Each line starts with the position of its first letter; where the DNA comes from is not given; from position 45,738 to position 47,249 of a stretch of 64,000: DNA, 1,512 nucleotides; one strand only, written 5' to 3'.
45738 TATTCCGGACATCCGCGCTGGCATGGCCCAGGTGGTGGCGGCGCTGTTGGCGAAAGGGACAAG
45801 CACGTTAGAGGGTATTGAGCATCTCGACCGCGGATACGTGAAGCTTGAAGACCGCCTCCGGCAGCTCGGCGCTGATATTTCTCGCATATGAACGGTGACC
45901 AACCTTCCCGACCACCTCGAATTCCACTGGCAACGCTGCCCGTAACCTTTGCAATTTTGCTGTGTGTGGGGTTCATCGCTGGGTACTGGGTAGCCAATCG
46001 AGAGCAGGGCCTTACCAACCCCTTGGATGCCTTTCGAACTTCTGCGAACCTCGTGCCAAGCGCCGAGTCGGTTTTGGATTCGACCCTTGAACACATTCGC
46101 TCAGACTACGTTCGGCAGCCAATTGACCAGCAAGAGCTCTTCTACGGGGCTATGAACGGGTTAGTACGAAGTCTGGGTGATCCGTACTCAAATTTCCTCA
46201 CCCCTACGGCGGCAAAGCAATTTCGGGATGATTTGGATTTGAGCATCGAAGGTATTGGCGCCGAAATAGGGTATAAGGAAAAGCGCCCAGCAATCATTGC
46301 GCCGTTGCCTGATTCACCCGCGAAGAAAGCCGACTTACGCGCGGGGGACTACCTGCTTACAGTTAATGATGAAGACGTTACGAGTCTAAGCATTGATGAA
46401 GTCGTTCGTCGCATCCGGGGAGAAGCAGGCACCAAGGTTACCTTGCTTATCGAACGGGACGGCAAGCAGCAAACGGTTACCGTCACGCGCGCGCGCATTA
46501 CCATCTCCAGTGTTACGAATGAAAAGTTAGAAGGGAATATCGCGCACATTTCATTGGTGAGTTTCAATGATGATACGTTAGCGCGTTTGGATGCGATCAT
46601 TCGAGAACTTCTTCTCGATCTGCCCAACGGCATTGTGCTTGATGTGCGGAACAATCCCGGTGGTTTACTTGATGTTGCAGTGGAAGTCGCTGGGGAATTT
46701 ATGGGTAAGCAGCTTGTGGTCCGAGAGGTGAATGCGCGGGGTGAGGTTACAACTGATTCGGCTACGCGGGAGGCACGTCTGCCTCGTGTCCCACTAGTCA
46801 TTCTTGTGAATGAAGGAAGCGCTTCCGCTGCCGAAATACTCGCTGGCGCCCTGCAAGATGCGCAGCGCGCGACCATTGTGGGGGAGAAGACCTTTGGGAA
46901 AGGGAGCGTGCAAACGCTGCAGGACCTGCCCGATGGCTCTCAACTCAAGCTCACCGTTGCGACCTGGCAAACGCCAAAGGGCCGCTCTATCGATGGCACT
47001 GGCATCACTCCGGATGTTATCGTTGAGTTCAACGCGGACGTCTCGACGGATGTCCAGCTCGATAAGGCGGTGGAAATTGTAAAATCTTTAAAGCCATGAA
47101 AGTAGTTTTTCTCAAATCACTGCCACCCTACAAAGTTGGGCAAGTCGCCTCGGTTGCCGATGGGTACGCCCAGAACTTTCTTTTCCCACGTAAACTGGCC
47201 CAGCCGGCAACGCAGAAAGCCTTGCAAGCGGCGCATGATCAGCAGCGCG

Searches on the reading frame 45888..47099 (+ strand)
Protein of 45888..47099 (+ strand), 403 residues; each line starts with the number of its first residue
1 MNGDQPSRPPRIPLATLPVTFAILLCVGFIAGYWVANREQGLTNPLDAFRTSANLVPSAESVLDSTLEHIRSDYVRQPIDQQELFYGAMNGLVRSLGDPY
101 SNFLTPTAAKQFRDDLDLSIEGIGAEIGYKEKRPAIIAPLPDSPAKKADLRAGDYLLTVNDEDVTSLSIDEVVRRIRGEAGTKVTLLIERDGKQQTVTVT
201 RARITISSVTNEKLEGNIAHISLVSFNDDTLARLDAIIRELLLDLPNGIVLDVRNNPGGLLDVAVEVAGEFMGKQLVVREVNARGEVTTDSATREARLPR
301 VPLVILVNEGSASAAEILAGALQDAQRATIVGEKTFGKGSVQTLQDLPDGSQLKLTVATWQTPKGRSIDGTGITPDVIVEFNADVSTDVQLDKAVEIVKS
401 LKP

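Call 68: search_protein_families(library=pfam, proteins=[window:45888-47099:+], max_evalue=0.001)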
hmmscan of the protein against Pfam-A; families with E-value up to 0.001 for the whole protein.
window:45888-47099:+ (403 aa): 5 families
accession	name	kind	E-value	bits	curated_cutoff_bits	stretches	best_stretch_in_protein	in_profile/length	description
PF03572.23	Peptidase_S41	-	1.9e-48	164.6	24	1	217-379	1-165/165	Peptidase family S41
PF17820.7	PDZ_6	-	1.9e-13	50.4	27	1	138-190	4-54/54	PDZ domain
PF13180.12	PDZ_2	-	4.1e-10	40.2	27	1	123-200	3-79/80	PDZ domain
PF00595.29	PDZ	-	1.6e-09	38.4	23.2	1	124-189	13-81/81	PDZ domain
PF22694.1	CtpB_N-like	-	1.2e-06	29.3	27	1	64-104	42-81/85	Activating protease CtpB N-terminal domain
